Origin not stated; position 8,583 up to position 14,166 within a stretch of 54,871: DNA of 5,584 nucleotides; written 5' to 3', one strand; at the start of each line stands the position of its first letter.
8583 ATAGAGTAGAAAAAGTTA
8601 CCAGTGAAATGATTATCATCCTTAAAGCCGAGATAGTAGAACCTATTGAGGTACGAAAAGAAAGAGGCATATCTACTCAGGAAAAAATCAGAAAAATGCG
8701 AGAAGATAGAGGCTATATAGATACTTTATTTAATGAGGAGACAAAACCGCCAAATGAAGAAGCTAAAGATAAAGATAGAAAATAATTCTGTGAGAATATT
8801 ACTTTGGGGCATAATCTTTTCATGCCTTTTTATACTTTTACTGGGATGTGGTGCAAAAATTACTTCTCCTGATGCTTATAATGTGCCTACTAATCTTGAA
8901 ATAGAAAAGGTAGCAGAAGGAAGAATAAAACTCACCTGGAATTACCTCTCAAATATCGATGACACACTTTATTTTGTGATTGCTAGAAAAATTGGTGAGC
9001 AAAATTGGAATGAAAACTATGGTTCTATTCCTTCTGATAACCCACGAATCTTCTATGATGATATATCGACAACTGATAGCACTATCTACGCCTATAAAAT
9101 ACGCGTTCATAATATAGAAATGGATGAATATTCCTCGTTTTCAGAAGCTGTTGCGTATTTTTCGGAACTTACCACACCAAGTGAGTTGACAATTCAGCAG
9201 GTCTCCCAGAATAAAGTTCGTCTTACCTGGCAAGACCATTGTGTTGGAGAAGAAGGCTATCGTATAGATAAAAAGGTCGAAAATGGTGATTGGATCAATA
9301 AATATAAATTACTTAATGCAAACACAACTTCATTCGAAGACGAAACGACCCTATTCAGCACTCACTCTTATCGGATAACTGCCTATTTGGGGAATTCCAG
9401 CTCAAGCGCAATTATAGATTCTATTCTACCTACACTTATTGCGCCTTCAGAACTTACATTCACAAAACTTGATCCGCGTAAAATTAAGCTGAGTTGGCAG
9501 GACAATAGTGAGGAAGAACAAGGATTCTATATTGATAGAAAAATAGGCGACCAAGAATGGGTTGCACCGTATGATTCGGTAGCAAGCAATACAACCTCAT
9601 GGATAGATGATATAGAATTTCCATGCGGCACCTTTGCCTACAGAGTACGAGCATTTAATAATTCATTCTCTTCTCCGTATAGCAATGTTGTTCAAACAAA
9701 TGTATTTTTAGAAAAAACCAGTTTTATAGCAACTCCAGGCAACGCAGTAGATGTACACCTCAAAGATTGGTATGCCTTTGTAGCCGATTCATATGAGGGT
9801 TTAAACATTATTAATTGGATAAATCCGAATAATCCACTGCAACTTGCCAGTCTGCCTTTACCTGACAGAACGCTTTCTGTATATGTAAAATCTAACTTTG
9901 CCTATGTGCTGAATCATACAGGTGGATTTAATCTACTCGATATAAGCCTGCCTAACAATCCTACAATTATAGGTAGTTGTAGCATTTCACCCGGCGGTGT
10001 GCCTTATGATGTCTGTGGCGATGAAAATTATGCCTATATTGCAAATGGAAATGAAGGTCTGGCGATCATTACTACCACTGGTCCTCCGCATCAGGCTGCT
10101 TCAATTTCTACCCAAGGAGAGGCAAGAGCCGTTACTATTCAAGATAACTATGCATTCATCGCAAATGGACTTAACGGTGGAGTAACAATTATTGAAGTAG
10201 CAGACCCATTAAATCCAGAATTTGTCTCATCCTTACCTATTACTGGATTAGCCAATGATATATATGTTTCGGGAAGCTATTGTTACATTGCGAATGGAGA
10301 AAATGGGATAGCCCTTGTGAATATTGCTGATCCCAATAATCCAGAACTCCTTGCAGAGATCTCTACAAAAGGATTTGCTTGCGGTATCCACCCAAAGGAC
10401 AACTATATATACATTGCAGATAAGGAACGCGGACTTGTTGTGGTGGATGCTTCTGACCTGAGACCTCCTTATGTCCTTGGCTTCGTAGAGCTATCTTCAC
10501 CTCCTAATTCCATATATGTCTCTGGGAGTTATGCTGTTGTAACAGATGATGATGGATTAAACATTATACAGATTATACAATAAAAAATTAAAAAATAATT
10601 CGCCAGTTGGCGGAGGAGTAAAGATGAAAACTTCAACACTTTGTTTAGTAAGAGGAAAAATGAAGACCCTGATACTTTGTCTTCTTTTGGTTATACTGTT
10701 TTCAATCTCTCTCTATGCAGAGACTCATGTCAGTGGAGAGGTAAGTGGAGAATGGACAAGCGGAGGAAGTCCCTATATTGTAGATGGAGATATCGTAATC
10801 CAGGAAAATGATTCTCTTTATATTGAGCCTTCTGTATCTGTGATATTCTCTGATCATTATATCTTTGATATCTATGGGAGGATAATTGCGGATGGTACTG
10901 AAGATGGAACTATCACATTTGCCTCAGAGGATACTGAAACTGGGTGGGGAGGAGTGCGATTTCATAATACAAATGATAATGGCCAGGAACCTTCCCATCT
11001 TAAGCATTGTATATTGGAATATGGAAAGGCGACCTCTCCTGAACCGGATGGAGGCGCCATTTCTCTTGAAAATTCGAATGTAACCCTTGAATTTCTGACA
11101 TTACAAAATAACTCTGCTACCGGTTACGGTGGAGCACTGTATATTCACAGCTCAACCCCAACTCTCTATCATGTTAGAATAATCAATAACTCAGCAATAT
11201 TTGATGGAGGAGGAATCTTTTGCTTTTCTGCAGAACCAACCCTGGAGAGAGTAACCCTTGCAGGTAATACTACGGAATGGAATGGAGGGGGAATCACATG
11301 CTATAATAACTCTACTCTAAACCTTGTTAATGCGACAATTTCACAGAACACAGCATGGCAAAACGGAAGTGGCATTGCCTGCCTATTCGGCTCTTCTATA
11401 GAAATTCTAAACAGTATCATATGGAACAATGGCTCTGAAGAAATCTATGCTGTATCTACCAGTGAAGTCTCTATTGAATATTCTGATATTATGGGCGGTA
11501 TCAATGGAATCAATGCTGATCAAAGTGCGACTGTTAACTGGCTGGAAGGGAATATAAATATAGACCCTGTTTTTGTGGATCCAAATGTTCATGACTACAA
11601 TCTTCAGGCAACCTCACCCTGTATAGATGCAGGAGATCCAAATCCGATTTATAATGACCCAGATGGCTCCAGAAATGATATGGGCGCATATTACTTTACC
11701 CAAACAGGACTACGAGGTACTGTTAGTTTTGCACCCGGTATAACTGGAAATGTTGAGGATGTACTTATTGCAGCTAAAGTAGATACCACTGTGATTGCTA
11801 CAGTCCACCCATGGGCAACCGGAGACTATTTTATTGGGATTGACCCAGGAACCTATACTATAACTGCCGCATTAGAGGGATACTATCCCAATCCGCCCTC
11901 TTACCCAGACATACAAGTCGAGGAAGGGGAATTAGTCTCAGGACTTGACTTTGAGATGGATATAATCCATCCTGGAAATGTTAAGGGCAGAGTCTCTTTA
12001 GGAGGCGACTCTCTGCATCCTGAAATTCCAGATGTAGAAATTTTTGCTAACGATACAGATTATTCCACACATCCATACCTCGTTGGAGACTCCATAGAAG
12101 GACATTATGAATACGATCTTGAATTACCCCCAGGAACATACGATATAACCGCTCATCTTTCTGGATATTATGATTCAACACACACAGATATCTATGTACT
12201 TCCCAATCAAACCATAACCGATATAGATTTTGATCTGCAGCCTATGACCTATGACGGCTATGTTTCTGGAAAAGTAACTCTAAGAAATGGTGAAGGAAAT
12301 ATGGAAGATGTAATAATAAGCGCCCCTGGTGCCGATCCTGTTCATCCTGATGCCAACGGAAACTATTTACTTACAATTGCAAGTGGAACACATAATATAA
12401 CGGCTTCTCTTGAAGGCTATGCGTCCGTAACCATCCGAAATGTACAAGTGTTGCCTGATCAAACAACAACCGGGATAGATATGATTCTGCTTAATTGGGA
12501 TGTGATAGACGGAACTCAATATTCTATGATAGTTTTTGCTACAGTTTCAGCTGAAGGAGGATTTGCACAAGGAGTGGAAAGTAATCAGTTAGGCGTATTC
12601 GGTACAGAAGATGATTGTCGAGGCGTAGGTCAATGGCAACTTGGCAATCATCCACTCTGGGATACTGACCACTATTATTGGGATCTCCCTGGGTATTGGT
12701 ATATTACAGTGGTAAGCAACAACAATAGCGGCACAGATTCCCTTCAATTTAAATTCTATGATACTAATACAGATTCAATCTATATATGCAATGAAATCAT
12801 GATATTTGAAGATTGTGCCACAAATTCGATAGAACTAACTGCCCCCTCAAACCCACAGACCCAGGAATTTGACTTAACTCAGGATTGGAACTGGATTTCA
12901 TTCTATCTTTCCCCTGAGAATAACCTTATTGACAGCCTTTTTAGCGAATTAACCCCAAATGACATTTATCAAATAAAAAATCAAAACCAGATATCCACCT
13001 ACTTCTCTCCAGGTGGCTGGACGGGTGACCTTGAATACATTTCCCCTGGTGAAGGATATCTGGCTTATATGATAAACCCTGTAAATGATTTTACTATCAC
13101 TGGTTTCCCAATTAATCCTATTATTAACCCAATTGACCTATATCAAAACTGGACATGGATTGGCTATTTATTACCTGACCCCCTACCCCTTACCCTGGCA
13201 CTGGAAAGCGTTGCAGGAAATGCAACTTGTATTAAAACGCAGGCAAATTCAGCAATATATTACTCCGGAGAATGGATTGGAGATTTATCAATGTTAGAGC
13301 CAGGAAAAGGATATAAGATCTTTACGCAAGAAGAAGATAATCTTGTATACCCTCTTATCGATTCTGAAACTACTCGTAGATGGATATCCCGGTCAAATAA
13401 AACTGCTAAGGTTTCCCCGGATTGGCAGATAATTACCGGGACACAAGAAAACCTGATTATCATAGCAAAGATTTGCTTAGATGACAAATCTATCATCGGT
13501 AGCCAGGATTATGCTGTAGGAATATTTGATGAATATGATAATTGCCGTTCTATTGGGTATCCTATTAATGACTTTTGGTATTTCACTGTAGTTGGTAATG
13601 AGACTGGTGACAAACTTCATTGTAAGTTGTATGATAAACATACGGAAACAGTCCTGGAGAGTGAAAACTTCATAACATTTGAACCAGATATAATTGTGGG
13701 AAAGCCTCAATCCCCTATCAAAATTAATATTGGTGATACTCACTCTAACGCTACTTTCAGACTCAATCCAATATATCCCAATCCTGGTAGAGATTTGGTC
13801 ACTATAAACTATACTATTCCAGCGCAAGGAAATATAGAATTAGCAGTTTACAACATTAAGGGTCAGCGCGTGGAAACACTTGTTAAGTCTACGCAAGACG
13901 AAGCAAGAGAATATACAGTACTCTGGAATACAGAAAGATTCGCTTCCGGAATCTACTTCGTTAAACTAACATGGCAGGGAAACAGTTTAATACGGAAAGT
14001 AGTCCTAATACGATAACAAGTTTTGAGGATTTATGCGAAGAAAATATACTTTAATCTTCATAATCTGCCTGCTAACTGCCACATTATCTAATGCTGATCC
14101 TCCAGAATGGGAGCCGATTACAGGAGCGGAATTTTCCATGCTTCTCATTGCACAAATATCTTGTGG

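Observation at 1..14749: One co-directional ~14.7 kb gene string joins a compacted type IV pilus machine to T9SS-sorted surface proteins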

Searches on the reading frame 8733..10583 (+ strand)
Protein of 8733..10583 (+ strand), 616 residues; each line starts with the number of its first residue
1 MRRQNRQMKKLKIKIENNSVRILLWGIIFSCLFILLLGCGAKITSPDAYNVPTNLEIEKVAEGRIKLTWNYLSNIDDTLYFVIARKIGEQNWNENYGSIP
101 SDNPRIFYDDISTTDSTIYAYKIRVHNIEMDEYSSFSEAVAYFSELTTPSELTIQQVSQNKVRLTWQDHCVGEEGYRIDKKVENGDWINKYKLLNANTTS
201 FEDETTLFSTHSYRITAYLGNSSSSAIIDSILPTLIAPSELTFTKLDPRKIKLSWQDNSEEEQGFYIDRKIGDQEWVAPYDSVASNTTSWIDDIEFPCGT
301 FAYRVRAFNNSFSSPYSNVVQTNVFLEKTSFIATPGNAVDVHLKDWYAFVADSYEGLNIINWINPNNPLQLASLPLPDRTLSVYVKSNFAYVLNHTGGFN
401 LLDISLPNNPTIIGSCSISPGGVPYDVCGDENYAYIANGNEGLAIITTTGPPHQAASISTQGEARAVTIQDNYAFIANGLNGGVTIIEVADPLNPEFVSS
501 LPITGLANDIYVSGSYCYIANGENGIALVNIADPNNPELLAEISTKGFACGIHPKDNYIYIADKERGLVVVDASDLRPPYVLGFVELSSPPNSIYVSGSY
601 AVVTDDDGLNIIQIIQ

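Call 3: search_protein_families(library=pfam, proteins=[window:8733-10583:+], max_evalue=0.01)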
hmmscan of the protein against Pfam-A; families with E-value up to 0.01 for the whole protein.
window:8733-10583:+ (616 aa): 3 families
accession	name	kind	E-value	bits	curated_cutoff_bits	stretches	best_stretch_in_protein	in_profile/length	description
PF08309.17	LVIVD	-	4.9e-33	112.7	20.2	4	505-541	2-38/42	LVIVD repeat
PF01108.23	Tissue_fac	-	1.5e-05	25.2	27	0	30-95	3-68/107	Tissue factor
PF00041.27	fn3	-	1.7e-05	25.4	25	0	237-322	2-83/84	Fibronectin type III domain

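Call 6: search_protein_families(library=ncbifam, proteins=[window:8733-10583:+], max_evalue=0.01)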
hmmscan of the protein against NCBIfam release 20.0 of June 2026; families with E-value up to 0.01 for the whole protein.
window:8733-10583:+ (616 aa): 1 family
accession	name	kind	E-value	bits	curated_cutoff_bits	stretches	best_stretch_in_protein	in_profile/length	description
TIGR04312.1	choice_anch_B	subfamily_domain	1.3e-07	31.3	100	1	393-546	49-227/364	choice-of-anchor B family protein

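Call 28: search_solved_structures(query=window:8733-10583:+, max_evalue=0.01)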
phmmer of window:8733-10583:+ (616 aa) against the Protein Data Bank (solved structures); distinct sequences matched with E-value up to 0.01: 5.
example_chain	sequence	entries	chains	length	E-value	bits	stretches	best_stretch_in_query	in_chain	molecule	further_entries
6xay_A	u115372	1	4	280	3.6e-08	35.6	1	116-267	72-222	Fibronectin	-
6xax_B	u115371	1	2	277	1.6e-07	33.4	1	144-258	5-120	Fibronectin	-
3r8q_A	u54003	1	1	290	0.00048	22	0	140-268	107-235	Fibronectin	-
1fnh_A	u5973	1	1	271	0.0017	20.1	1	140-268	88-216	PROTEIN (FIBRONECTIN)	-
9ot8_A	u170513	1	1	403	0.0039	19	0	148-188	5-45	FN3con-9 - FN3con-41 fusion,Galectin-3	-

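Call 38: search_protein_families(library=pfam, alignment_id=A3, max_evalue=0.001)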
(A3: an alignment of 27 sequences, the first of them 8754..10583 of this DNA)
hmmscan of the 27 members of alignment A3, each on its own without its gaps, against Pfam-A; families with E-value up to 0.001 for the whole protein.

A. member 1, window:8754-10583:+ (609 aa): 3 families
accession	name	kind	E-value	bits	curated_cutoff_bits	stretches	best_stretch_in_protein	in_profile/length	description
PF08309.17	LVIVD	-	4.4e-33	112.8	20.2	3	498-534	2-38/42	LVIVD repeat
PF01108.23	Tissue_fac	-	1.5e-05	25.2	27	0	23-88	3-68/107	Tissue factor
PF00041.27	fn3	-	1.6e-05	25.5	25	0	230-315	2-83/84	Fibronectin type III domain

B. families by the number of members that match (of 27 scanned): 5 families
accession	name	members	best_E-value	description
PF08309.17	LVIVD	27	3.3e-48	LVIVD repeat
PF00041.27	fn3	16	1.5e-07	Fibronectin type III domain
PF09826.15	Beta_propel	10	9.1e-05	Beta propeller domain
PF01108.23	Tissue_fac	5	1.5e-05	Tissue factor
PF21544.3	PorZ_N_b_propeller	1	0.00012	TSS9, PorZ, N-terminal beta-propeller domain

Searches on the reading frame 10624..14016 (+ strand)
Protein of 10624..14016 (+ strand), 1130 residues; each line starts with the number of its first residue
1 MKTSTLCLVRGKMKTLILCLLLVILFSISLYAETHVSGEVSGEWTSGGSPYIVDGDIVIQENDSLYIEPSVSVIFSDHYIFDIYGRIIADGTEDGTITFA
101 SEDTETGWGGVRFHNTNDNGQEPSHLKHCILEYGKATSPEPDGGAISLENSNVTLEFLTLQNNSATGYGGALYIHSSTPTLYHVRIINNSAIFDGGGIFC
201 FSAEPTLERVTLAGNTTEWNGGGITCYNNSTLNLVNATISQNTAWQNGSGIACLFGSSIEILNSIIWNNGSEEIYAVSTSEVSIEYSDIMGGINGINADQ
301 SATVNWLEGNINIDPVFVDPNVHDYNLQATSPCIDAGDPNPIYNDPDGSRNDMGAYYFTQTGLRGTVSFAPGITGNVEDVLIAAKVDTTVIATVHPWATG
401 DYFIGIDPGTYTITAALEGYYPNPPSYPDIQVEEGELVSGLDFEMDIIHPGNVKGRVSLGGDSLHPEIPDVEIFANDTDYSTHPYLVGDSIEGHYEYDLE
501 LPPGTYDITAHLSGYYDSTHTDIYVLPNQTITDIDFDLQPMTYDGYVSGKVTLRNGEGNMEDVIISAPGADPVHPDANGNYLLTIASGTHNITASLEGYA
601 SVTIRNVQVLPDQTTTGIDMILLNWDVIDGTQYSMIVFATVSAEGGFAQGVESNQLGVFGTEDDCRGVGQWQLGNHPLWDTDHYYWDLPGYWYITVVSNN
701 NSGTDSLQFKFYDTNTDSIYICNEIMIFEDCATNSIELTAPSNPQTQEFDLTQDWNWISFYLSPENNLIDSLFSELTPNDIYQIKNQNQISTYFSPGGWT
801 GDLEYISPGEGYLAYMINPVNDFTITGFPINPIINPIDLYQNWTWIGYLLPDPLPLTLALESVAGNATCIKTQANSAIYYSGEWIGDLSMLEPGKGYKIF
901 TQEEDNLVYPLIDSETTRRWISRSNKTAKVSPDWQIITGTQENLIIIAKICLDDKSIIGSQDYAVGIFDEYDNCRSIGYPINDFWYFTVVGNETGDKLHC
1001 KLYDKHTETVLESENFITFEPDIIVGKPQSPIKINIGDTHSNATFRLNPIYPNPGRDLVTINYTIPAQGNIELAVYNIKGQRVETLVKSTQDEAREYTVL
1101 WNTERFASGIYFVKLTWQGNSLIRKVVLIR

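Call 4: search_protein_families(library=pfam, proteins=[window:10624-14016:+], max_evalue=0.01)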
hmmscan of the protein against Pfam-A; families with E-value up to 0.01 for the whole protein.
window:10624-14016:+ (1130 aa): 7 families
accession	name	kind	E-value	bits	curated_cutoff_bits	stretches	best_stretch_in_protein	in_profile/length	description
PF13620.12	CarboxypepD_reg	-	4.4e-19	69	32.3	3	569-616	28-76/82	Carboxypeptidase regulatory-like domain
PF18962.6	Por_Secre_tail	-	1.5e-11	44.9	27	1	1050-1127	1-74/75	Secretion system C-terminal sorting domain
PF13229.12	Beta_helix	-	4.8e-09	36.5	25.9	2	184-305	11-132/158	Right handed beta helix region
PF02415.23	Chlam_PMP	-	3.3e-05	24.1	20.6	0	158-174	2-18/19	Chlamydia polymorphic membrane protein (Chlamydia_PMP) repeat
PF08308.17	PEGA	-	0.00084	19.6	20.8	0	584-615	30-61/71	PEGA domain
PF17161.10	DUF5123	-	0.0032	19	35.1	0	238-339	2-111/113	Domain of unknown function (DUF5123)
PF05048.19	NosD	-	0.0041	17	23.6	1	184-310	27-144/212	Periplasmic copper-binding protein (NosD)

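Call 27: search_solved_structures(query=window:10624-14016:+, max_evalue=0.01)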
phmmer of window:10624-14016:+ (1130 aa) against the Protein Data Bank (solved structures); distinct sequences matched with E-value up to 0.01: 0.

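Call 36: search_protein_families(library=pfam, alignment_id=A2, max_evalue=0.001)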
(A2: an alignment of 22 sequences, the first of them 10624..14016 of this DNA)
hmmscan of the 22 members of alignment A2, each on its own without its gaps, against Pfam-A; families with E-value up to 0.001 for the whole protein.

A. member 1, window:10624-14016:+ (1130 aa): 5 families
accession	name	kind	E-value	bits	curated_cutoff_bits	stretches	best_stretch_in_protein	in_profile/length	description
PF13620.12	CarboxypepD_reg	-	4.4e-19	69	32.3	3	569-616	28-76/82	Carboxypeptidase regulatory-like domain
PF18962.6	Por_Secre_tail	-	1.5e-11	44.9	27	1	1050-1127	1-74/75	Secretion system C-terminal sorting domain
PF13229.12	Beta_helix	-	4.8e-09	36.5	25.9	2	184-305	11-132/158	Right handed beta helix region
PF02415.23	Chlam_PMP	-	3.3e-05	24.1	20.6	0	158-174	2-18/19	Chlamydia polymorphic membrane protein (Chlamydia_PMP) repeat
PF08308.17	PEGA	-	0.00084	19.6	20.8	0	584-615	30-61/71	PEGA domain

B. families by the number of members that match (of 22 scanned): 13 families
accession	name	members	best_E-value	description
PF18962.6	Por_Secre_tail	22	4.6e-12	Secretion system C-terminal sorting domain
PF13620.12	CarboxypepD_reg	21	2.5e-22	Carboxypeptidase regulatory-like domain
PF13860.13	FlgD_ig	20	8.3e-14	FlgD Ig-like domain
PF13229.12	Beta_helix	14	1.9e-16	Right handed beta helix region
PF02415.23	Chlam_PMP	12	2.1e-09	Chlamydia polymorphic membrane protein (Chlamydia_PMP) repeat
PF05048.19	NosD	10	2.7e-10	Periplasmic copper-binding protein (NosD)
PF13585.12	CHU_C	8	1.2e-05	CHU_C Type IX secretion signal domain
PF08400.16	phage_tail_N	6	4e-06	Prophage tail fibre N-terminal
PF17161.10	DUF5123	4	6.7e-06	Domain of unknown function (DUF5123)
PF13715.12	CarbopepD_reg_2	3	8e-07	CarboxypepD_reg-like domain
PF08308.17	PEGA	3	0.00026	PEGA domain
PF23194.1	NOMO_5th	1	0.00016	NOMO fifth transthyretin-like domain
PF16371.11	MetallophosN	1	0.00058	N terminal of Calcineurin-like phosphoesterase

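Call 74: find_related_loci(query=A2, collection=metagenome_contigs, flank=8000)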
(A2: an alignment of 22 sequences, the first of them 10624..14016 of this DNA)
Query A2 (1130 aa) in metagenome_contigs; peptide patterns used: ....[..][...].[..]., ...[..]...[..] (x = any residue, [..] = any of these).
600 stretches matched a pattern (row limit reached: there are more); 561 encode a relative of the query (tblastn E <= 1e-3); the best 80 are kept; 80 distinct loci.
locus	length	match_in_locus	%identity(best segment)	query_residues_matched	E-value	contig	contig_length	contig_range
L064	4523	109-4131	40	16-1130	0e+0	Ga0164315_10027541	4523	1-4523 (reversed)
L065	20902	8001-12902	40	13-1130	0e+0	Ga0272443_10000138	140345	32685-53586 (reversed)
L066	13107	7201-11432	45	16-1130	0e+0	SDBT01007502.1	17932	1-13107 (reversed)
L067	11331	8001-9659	38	4-1130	1e-52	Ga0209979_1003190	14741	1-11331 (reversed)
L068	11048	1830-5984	45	13-1130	4e-47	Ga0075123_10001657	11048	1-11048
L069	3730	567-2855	33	12-1130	1e-44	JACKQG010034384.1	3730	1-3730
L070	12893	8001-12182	31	1-1130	2e-42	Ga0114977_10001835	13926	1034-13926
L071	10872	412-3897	33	28-361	7e-42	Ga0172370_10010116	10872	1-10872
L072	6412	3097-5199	29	13-1130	6e-41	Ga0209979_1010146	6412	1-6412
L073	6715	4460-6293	38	10-1129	1e-39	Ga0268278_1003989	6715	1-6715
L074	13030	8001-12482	31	10-363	6e-39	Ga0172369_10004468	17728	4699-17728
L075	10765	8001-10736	30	32-1115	2e-36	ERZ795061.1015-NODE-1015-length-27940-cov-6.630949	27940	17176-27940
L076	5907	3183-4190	34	25-361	5e-36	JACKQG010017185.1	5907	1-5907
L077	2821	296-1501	30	755-1130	2e-35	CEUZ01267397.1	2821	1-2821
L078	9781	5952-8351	32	23-356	8e-34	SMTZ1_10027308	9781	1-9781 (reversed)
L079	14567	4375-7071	27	624-1130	1e-33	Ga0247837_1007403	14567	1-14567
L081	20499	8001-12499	39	12-1130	4e-33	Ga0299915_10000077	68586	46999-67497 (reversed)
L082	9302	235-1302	38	143-1130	4e-33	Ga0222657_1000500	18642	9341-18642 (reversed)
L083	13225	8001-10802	30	21-1130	5e-33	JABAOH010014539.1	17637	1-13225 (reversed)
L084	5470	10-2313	30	44-1130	5e-33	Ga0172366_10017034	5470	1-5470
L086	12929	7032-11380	43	121-1130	2e-32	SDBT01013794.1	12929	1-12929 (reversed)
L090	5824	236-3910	32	142-1130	1e-31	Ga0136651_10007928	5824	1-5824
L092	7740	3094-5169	37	149-1130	3e-31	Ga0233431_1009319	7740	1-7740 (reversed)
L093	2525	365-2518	38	126-1130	3e-31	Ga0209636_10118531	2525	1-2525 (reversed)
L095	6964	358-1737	30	29-1130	6e-31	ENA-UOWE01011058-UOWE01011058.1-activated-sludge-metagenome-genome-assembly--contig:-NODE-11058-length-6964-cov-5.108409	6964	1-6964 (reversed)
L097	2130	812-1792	41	142-1130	9e-31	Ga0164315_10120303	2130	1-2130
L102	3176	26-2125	32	11-1130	2e-29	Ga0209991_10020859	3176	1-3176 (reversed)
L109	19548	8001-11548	32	33-1130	1e-28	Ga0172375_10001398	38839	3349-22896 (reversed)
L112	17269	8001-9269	36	143-1130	9e-29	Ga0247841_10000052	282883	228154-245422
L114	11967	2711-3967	24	724-1130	1e-28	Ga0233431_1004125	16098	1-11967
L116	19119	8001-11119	36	36-1130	2e-28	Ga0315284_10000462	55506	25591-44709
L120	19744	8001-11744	35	109-1130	2e-28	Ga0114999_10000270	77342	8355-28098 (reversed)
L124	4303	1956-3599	27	10-1130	8e-28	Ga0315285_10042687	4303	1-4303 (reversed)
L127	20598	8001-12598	30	28-1130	1e-27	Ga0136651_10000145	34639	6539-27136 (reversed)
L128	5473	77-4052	40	17-1130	1e-27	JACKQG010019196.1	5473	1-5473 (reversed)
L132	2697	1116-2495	35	143-1130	1e-27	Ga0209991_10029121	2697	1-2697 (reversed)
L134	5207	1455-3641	33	124-1130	3e-27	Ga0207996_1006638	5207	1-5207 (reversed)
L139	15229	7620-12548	32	110-1130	5e-26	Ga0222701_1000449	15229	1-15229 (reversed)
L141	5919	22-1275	38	143-1130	2e-25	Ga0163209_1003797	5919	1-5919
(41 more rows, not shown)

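Call 76: search_protein_families(library=ncbifam, proteins=[window:10624-14016:+], max_evalue=0.001)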
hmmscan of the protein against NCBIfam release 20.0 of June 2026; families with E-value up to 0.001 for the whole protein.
window:10624-14016:+ (1130 aa): 4 families
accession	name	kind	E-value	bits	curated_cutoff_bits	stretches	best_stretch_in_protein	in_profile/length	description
TIGR04183.1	Por_Secre_tail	domain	1.6e-13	50.4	23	1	1050-1127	1-70/72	T9SS type A sorting domain-containing protein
NF038113.1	T9SSA_dep_M36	equivalog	6.7e-07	27.8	885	1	1047-1127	792-867/869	T9SS-dependent M36 family metallopeptidase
NF052323.1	T9SSA_dep_M6i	equivalog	2.4e-05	22.5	600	1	1051-1116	961-1025/1043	T9SS-dependent M6-like inactivated metalloprotease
TIGR01376.1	POMP_repeat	repeat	0.00054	19.7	15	0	159-173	6-20/28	polymorphic outer membrane protein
